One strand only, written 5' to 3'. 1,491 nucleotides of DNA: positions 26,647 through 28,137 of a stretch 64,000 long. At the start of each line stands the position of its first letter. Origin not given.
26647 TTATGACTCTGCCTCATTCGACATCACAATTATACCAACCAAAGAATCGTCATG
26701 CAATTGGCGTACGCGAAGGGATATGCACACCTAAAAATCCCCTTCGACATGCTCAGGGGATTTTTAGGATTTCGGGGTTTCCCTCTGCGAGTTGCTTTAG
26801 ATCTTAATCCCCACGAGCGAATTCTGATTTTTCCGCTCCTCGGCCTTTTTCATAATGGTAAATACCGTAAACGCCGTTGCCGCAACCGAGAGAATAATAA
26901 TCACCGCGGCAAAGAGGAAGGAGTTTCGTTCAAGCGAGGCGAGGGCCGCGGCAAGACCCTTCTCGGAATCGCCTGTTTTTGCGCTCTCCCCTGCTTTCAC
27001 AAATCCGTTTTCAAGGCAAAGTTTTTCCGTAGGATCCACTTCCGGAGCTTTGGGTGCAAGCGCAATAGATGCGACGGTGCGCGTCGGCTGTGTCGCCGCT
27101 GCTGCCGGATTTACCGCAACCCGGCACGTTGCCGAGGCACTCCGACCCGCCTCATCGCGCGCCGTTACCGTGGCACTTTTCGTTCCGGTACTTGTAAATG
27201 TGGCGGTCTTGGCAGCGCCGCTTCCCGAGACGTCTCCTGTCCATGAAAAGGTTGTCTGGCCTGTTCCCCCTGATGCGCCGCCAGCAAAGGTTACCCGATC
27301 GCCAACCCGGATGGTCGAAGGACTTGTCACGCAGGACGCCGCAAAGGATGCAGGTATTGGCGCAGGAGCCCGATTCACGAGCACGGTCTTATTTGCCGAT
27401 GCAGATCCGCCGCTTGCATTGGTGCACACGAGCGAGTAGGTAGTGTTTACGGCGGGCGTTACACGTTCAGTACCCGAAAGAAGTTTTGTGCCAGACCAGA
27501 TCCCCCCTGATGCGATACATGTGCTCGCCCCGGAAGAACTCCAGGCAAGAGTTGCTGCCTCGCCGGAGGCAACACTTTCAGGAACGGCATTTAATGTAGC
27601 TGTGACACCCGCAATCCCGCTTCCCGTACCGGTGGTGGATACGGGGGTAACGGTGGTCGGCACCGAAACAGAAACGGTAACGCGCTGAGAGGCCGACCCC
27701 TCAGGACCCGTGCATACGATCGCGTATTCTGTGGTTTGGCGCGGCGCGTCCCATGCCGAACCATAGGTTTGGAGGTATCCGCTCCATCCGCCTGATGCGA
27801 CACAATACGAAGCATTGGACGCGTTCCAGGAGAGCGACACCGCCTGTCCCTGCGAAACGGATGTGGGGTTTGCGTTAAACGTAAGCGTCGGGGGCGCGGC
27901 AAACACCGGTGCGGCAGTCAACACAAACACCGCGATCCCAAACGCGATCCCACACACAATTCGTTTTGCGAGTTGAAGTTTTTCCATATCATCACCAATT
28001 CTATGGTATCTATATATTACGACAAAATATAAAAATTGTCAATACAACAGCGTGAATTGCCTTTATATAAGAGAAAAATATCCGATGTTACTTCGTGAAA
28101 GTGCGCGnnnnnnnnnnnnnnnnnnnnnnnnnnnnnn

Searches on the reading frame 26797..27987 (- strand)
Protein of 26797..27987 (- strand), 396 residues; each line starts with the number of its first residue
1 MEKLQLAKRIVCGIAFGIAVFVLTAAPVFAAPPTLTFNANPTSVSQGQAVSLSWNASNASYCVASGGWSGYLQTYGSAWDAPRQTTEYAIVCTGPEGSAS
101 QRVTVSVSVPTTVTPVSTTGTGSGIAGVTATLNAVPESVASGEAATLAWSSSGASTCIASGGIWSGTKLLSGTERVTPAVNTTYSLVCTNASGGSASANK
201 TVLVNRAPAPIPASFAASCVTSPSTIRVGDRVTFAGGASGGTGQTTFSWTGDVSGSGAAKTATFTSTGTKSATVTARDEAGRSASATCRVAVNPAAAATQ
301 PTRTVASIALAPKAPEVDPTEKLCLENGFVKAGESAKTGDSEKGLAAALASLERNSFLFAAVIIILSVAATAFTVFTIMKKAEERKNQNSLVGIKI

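Call 31: find_encoding_contigs(protein=window:26797-27987:-, flank=6000, max_places=1)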
Protein window:26797-27987:- (396 aa): 2 contigs read that carry it; 1 place shown.
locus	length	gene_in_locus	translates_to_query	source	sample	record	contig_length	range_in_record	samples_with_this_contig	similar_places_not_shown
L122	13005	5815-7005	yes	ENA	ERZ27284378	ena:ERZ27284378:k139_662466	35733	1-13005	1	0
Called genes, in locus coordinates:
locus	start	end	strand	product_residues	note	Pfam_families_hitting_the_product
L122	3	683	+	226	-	?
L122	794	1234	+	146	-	-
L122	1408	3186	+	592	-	PF04675:DNA_ligase_A_N, PF01068:DNA_ligase_A_M, PF04679:DNA_ligase_A_C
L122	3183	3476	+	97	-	PF02686:GatC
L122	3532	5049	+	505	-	PF01425:Amidase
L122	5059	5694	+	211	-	-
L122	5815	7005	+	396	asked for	-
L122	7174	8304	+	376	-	-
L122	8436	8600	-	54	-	-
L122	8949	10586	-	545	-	-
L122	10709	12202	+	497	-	PF03734:YkuD, PF00768:Peptidase_S11, PF02113:Peptidase_S13 (faint), PF13354:Beta-lactamase2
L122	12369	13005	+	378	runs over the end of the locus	PF01409:tRNA-synt_2d, PF03147:FDX-ACB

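Call 58: search_protein_families(library=pfam, max_evalue=0.0001, proteins=[window:26797-27987:-])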
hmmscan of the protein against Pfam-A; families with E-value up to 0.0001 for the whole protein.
window:26797-27987:- (396 aa): 0 families
